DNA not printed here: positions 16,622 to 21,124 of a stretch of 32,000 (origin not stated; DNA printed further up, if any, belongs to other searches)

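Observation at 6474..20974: Firmicute-style (T7SSb-like) parts list around an Rhs toxin in a high-GC actinobacterium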

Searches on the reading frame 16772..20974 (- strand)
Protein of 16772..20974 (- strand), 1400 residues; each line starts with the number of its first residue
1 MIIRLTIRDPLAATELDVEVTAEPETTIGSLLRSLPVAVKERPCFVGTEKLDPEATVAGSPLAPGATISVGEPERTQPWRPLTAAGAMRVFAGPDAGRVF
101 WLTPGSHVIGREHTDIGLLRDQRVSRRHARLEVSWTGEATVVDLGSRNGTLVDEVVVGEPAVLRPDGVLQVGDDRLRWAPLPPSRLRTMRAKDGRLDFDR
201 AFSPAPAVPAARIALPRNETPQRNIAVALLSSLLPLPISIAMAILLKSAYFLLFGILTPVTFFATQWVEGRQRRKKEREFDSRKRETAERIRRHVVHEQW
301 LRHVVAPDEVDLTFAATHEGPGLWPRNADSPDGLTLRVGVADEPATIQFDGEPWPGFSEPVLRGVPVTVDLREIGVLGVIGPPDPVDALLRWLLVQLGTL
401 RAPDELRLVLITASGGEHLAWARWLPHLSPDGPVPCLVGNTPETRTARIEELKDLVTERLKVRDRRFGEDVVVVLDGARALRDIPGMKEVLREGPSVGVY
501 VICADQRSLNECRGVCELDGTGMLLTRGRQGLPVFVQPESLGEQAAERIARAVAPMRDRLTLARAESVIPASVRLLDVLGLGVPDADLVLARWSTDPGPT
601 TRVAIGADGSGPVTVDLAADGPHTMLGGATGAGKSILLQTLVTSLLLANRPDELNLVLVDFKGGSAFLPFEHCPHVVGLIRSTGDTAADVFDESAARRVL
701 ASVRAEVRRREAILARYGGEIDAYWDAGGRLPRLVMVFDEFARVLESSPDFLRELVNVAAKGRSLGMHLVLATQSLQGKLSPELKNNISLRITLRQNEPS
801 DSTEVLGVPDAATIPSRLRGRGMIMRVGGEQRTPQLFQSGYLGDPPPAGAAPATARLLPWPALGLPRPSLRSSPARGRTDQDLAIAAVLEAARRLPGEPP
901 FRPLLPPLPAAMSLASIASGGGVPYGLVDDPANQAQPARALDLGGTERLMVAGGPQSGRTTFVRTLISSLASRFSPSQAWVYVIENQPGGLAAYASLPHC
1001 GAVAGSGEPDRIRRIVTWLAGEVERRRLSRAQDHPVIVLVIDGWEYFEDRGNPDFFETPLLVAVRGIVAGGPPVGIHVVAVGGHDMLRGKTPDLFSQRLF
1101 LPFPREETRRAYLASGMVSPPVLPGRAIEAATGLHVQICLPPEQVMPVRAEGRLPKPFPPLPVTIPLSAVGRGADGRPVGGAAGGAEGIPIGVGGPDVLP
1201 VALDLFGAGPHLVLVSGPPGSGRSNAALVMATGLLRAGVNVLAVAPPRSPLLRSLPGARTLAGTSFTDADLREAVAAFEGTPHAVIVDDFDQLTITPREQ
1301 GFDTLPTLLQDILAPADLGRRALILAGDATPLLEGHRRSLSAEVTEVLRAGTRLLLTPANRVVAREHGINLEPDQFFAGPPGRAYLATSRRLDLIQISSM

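Call 7: search_protein_families(library=pfam, max_evalue=0.1, proteins=[window:16772-20974:-])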
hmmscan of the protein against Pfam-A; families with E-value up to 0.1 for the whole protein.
window:16772-20974:- (1400 aa): 18 families
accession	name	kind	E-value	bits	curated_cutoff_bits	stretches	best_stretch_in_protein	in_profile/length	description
PF01580.24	FtsK_SpoIIIE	-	3.8e-45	154.5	24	2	601-802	18-190/221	FtsK/SpoIIIE family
PF00498.31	FHA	-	5.5e-11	43.2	20.7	1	108-172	2-67/67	FHA domain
PF13401.12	AAA_22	-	1.1e-10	42.3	27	1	623-775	7-125/130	AAA domain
PF16697.10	Yop-YscD_cpl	-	3.2e-10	40.6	33.2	1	89-173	1-85/94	Inner membrane component of T3SS, cytoplasmic domain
PF13191.12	AAA_16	-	1e-09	39.5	32.6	2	621-760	24-160/167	AAA ATPase domain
PF12846.13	AAA_10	-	7.3e-06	25.7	27.5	1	735-806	243-313/362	AAA-like domain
PF25199.1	nSTAND_NTPase5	-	1.9e-05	25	34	0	1208-1293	39-108/145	Novel STAND NTPase 5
PF01078.27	Mg_chelatase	-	4.1e-05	23.5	20.3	0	1201-1230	13-42/207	Magnesium chelatase, subunit ChlI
PF00910.28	RNA_helicase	-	0.00011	23.1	21.5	0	950-987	2-40/105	RNA helicase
PF00004.35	AAA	-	0.0032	18.3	21.2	0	1213-1307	1-87/131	ATPase family associated with various cellular activities (AAA)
PF20720.3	nSTAND3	-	0.0057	16.8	27.2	0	1211-1244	18-51/155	Novel STAND NTPase 3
PF05729.18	NACHT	-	0.0069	16.7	26.7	0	625-645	4-24/167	NACHT domain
PF24883.2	NPHP3_N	-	0.01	16.5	24.8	0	624-646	25-47/164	Nephrocystin 3, N-terminal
PF01935.23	DUF87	-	0.019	15.5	23.2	0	612-661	13-60/220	Helicase HerA, central domain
PF13245.12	AAA_19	-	0.022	15.4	25.1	0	949-972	14-37/134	AAA domain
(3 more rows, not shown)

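Call 8: search_protein_families(library=ncbifam, max_evalue=0.1, proteins=[window:16772-20974:-])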
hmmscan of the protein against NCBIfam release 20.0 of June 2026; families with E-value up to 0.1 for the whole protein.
window:16772-20974:- (1400 aa): 13 families
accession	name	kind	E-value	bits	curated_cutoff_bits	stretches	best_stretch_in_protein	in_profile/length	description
TIGR03928.1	T7_EssCb_Firm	equivalog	9e-94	315.1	778.4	1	227-1028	39-892/1296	type VII secretion protein EssC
TIGR03924.1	T7SS_EccC_a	equivalog_domain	5.5e-87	293.1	509.15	1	244-843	40-670/673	type VII secretion protein EccCa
TIGR03925.1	T7SS_EccC_b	equivalog_domain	9.2e-71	238.8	346.55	2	888-1276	6-429/564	type VII secretion protein EccCb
NF007615.0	PRK10263.1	equivalog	2.7e-13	48.6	1566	1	591-809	981-1219/1355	DNA translocase FtsK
NF049868.1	FhaB_Rv0019c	equivalog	1.3e-12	48.1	125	1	83-174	64-154/158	FHA domain-containing protein FhaB/FipA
NF052573.1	HisKinEspAMyxo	equivalog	1.1e-08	33.6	1400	1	96-172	37-112/755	serine histidine kinase EspA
NF041660.2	oxygluDhInhib_OdhI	equivalog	8.6e-08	32.1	200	1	88-176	39-125/130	oxoglutarate dehydrogenase inhibitor Odhl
TIGR02500.1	type_III_yscD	equivalog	4.8e-06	25.8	86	1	88-137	3-52/413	type III secretion system inner membrane ring subunit SctD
NF033760.1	gliding_GltG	equivalog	1.7e-05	23.6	650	1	114-178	33-96/650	adventurous gliding motility protein GltG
TIGR03743.1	SXT_TraD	subfamily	0.00063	18.3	366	0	610-660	164-210/636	conjugative transfer system coupling protein TraD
TIGR00929.1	VirB4_CagE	subfamily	0.0014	16.9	643.1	0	623-649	439-465/792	VirB4 family type IV secretion/conjugal transfer ATPase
NF041214.1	plasmid_TraB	equivalog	0.0059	15.1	800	1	622-774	249-386/639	plasmid transfer protein TraB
NF005926.0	PRK07940.1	equivalog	0.011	15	300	1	1214-1235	41-62/394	DNA polymerase III subunit delta'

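Call 10: search_solved_structures(query=window:16772-20974:-, max_evalue=0.001)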
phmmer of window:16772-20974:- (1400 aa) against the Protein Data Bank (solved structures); distinct sequences matched with E-value up to 0.001: 29.
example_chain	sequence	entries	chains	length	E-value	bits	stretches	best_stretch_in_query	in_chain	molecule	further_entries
4nh0_A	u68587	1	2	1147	2.5e-67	230.3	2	364-1027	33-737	Cell divisionFtsK/SpoIIIE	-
9qks_G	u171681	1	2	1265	2.7e-49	170.6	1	216-921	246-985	ESX secretion system protein YukB,Green fluorescent protein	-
7b9f_C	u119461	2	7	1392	6.8e-47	162.6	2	615-830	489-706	EccC5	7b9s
7np7_C1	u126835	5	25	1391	1.3e-43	151.7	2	615-820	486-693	ESX-5 secretion system protein EccC5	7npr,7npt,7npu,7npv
4n1a_A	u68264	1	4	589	1.3e-26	95.4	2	899-1027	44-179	Cell divisionFtsK/SpoIIIE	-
4lya_A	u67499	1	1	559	4.7e-21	77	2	626-808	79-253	Uncharacterized protein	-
9jv8_A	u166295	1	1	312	6.6e-16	59.9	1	923-1035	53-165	ESX-1 secretion system protein EccCb1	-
5fv0_A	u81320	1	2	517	1.4e-14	55.5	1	626-808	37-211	ESX secretion system protein EccC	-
2iuu_A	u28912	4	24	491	1.9e-13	51.8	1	578-808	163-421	DNA TRANSLOCASE FTSK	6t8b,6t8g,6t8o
2iut_A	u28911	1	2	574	3e-13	51.1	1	578-808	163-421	DNA TRANSLOCASE FTSK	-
2ius_A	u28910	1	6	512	5.8e-13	50.2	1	591-834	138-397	DNA TRANSLOCASE FTSK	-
6o1w_A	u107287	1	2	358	1.1e-09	39.3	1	603-831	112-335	DNA translocase coupling protein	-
6o1x_A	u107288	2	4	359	1.1e-09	39.3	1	603-831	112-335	DNA translocase coupling protein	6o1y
6o1z_A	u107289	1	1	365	1.1e-09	39.2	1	603-831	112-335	DNA translocase coupling protein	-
6i2q_B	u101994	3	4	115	1.8e-07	32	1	87-182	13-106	Glycogen accumulation regulator GarA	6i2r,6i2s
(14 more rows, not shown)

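Call 22: find_related_loci(query=window:16772-20974:-, collection=genome_contigs, flank=10000)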
Query window:16772-20974:- (1400 aa) in genome_contigs; peptide patterns used: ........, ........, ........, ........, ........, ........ (x = any residue, [..] = any of these).
114 stretches matched a pattern; 26 encode a relative of the query (tblastn E <= 1e-3); 22 distinct loci.
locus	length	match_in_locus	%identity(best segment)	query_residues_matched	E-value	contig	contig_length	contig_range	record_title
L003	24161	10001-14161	90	1-1400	0e+0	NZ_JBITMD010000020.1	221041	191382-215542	Nonomuraea sp. NPDC049480 NPDC049480_108_A6.ctg-0020, whole genome shotgun sequence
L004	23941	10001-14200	84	1-1400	0e+0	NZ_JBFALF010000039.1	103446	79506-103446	Nonomuraea sp. NPDC050202 NPDC050202_48_A11.ctg-0039, whole genome shotgun sequence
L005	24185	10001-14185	83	1-1400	0e+0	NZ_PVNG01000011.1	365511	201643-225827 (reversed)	Nonomuraea fuscirosea strain CGMCC 4.7104 Ga0171605_111, whole genome shotgun sequence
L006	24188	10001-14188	84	1-1400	0e+0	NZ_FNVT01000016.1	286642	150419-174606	Nonomuraea solani strain CGMCC 4.7037, whole genome shotgun sequence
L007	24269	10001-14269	81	1-1400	0e+0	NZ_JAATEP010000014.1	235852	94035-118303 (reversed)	Nonomuraea composti strain FMUSA5-5 14, whole genome shotgun sequence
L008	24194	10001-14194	82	1-1400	0e+0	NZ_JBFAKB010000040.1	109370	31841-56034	Nonomuraea sp. NPDC050404 NPDC050404_155_F7.ctg-0040, whole genome shotgun sequence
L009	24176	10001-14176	77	1-1399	0e+0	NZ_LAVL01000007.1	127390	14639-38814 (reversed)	Nonomuraea sp. SBT364 scaffold7_size127390, whole genome shotgun sequence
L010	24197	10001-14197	77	1-1400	0e+0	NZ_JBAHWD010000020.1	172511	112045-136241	Nonomuraea sp. LPB2021202275-12-8 20, whole genome shotgun sequence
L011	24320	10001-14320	87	1-1398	0e+0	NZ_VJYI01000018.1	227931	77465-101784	Nonomuraea sp. SYSU D8015 Scaffold18_1, whole genome shotgun sequence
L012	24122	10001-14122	76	1-1398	0e+0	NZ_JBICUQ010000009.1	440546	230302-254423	Nonomuraea sp. NPDC048826 NPDC048826_124_G2.ctg-0009, whole genome shotgun sequence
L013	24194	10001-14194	83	1-1400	0e+0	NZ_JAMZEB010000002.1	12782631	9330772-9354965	Nonomuraea thailandensis strain DSM 46694 Ga0374030_02, whole genome shotgun sequence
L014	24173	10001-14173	84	1-1400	0e+0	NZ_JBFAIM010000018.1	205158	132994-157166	Nonomuraea sp. NPDC050643 NPDC050643_119_H10.ctg-0018, whole genome shotgun sequence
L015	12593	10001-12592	91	1-864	0e+0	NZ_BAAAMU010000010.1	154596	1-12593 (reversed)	Nonomuraea maheshkhaliensis strain JCM 13929 sequence010, whole genome shotgun sequence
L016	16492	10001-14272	55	1-1398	0e+0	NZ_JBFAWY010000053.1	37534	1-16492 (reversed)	Streptomyces sp. NPDC052020 NPDC052020_152_C2.ctg-0053, whole genome shotgun sequence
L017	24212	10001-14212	91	1-1400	0e+0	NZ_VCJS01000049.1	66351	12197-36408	Nonomuraea basaltis strain 160415 NODE_49_length_66351_cov_22.2236, whole genome shotgun sequence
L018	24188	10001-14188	82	1-1400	0e+0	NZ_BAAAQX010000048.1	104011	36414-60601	Nonomuraea monospora strain JCM 16114 sequence048, whole genome shotgun sequence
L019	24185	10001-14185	86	1-1400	0e+0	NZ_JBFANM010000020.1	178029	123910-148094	Nonomuraea sp. NPDC049709 NPDC049709_104_C2.ctg-0020, whole genome shotgun sequence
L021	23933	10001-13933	80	1-1400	0e+0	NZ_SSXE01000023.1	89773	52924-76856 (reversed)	Nonomuraea sp. MG754425 scaffold_22, whole genome shotgun sequence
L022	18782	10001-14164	85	1-1400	0e+0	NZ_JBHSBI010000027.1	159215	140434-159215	Nonomuraea purpurea strain TBRC 1276 GCM70011553_84, whole genome shotgun sequence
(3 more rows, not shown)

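Call 29: find_homologous_proteins(query=window:16772-20974:-, max_evalue=1e-30)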
Query window:16772-20974:- (1400 aa): 313 proteins with E <= 1e-30 among 8000 candidates; the best 120 are listed.
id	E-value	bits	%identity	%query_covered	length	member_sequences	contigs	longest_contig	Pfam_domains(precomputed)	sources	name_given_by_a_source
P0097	0.0e+0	3096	100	100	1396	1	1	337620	PF00498.32,PF16697.11,PF13401.13,PF12846.14,PF01580.25,PF13191.13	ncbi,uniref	ncbi:FtsK/SpoIIIE domain-containing protein [Nonomuraea sp. H19]|uniref:FtsK/SpoIIIE domain-containi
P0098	0.0e+0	2812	91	100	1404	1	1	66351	PF00498.32,PF16697.11,PF13401.13,PF12846.14,PF01580.25,PF13191.13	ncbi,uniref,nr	ncbi:FtsK/SpoIIIE domain-containing protein [Nonomuraea basaltis]|uniref:FtsK/SpoIIIE domain-contain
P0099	0.0e+0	2781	90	100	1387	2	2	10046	PF00498.32,PF16697.11,PF13401.13,PF12846.14,PF01580.25,PF13191.13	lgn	-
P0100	0.0e+0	2734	87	100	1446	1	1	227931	PF00498.32,PF16697.11,PF13401.13,PF12846.14,PF01580.25,PF01078.28,PF13191.13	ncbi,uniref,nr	ncbi:FtsK/SpoIIIE domain-containing protein [Nonomuraea sp. SYSU D8015]|uniref:FtsK/SpoIIIE domain-c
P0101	0.0e+0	2645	85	100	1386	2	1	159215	PF00498.32,PF16697.11,PF13401.13,PF12846.14,PF01580.25,PF13191.13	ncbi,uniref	ncbi:FtsK/SpoIIIE domain-containing protein [Nonomuraea purpurea]|uniref:FtsK/SpoIIIE domain-contain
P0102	0.0e+0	2642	85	100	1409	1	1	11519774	PF00498.32,PF16697.11,PF13401.13,PF12846.14,PF01580.25,PF01078.28,PF13191.13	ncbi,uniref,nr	ncbi:S-DNA-T family DNA segregation ATPase FtsK/SpoIIIE [Nonomuraea polychroma]|uniref:S-DNA-T famil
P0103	0.0e+0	2628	85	100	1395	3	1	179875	PF00498.32,PF16697.11,PF13401.13,PF01580.25,PF13191.13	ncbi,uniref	ncbi:FtsK/SpoIIIE domain-containing protein [Nonomuraea sp. KM90]|uniref:FtsK/SpoIIIE domain-contain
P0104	0.0e+0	2605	84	100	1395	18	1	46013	PF00498.32,PF16697.11,PF13401.13,PF12846.14,PF01580.25,PF13191.13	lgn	-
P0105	0.0e+0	2600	84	100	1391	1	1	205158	PF00498.32,PF16697.11,PF13401.13,PF12846.14,PF01580.25,PF01078.28,PF13191.13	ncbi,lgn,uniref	ncbi:FtsK/SpoIIIE domain-containing protein [Nonomuraea sp. NPDC050643]|uniref:FtsK/SpoIIIE domain-c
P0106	0.0e+0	2587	84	100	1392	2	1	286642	PF00498.32,PF16697.11,PF13401.13,PF12846.14,PF01580.25,PF13191.13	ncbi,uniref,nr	ncbi:FtsK/SpoIIIE domain-containing protein [Nonomuraea solani]|uniref:FtsK/SpoIIIE domain-containin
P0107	0.0e+0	2562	82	100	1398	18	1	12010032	PF00498.32,PF16697.11,PF13401.13,PF12846.14,PF01580.25,PF13191.13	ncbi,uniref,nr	ncbi:FtsK/SpoIIIE domain-containing protein [Nonomuraea gerenzanensis]|uniref:FtsK/SpoIIIE domain-co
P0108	0.0e+0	2536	82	100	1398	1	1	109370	PF00498.32,PF16697.11,PF13401.13,PF12846.14,PF01580.25,PF13191.13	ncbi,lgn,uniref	ncbi:FtsK/SpoIIIE domain-containing protein [Nonomuraea sp. NPDC050404]|uniref:FtsK/SpoIIIE domain-c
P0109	0.0e+0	2517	81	100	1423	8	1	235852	PF00498.32,PF16697.11,PF13401.13,PF12846.14,PF01580.25,PF25199.2,PF13191.13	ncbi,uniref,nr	ncbi:FHA domain-containing protein [Nonomuraea sp. FMUSA5-5]|uniref:FHA domain-containing protein n=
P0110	0.0e+0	2490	81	100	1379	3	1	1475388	PF00498.32,PF16697.11,PF13401.13,PF12846.14,PF01580.25,PF01078.28,PF13191.13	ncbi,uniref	ncbi:FtsK/SpoIIIE domain-containing protein [Nonomuraea sp. NPDC049309]|uniref:FtsK/SpoIIIE domain-c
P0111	0.0e+0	2457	86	63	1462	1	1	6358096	PF00498.32,PF16697.11,PF13401.13,PF12846.14,PF01580.25,PF01078.28,PF13191.13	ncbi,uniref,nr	ncbi:FHA domain-containing protein [Actinomadura sp. ATCC 31491]|uniref:FHA domain-containing protei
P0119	0.0e+0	1738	59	100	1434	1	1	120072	PF00498.32,PF16697.11,PF13401.13,PF12846.14,PF01580.25,PF13191.13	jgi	jgi:DNA segregation ATPase FtsK/SpoIIIE, S-DNA-T family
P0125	0.0e+0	1703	59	99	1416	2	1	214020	PF00498.32,PF16697.11,PF13401.13,PF01580.25,PF13191.13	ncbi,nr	ncbi:hypothetical protein DQ238_07625 [Geodermatophilus sp. TF02-6]|nr:FtsK/SpoIIIE domain-containin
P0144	0.0e+0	1578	55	100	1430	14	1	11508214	PF00498.32,PF16697.11,PF13401.13,PF12846.14,PF01580.25,PF01078.28,PF25199.2,PF20720.4,PF13191.13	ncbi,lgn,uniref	ncbi:FtsK/SpoIIIE domain-containing protein [Streptomyces canus]|uniref:FtsK/SpoIIIE domain-containi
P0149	0.0e+0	1562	55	100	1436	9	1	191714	PF00498.32,PF16697.11,PF13401.13,PF12846.14,PF01580.25,PF13191.13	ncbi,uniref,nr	ncbi:FtsK/SpoIIIE domain-containing protein [Frankia sp. CiP3]|uniref:FtsK/SpoIIIE domain-containing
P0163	0.0e+0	1536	55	99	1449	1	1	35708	PF00498.32,PF16697.11,PF13555.13,PF13401.13,PF12846.14,PF01580.25,PF25199.2,PF13191.13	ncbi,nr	ncbi:MAG TPA: FtsK/SpoIIIE domain-containing protein [Kineosporiaceae bacterium]|nr:FtsK/SpoIIIE dom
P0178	0.0e+0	1507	54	100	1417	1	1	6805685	PF00498.32,PF16697.11,PF13401.13,PF01580.25,PF25199.2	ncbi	ncbi:FtsK/SpoIIIE domain-containing protein [Micromonospora sp. RB23]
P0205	0.0e+0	1456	54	81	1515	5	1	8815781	PF00498.32,PF16697.11,PF13401.13,PF01580.25,PF01078.28,PF13191.13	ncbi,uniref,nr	ncbi:FtsK/SpoIIIE domain-containing protein [Pseudofrankia inefficax]|uniref:FtsK/SpoIIIE domain-con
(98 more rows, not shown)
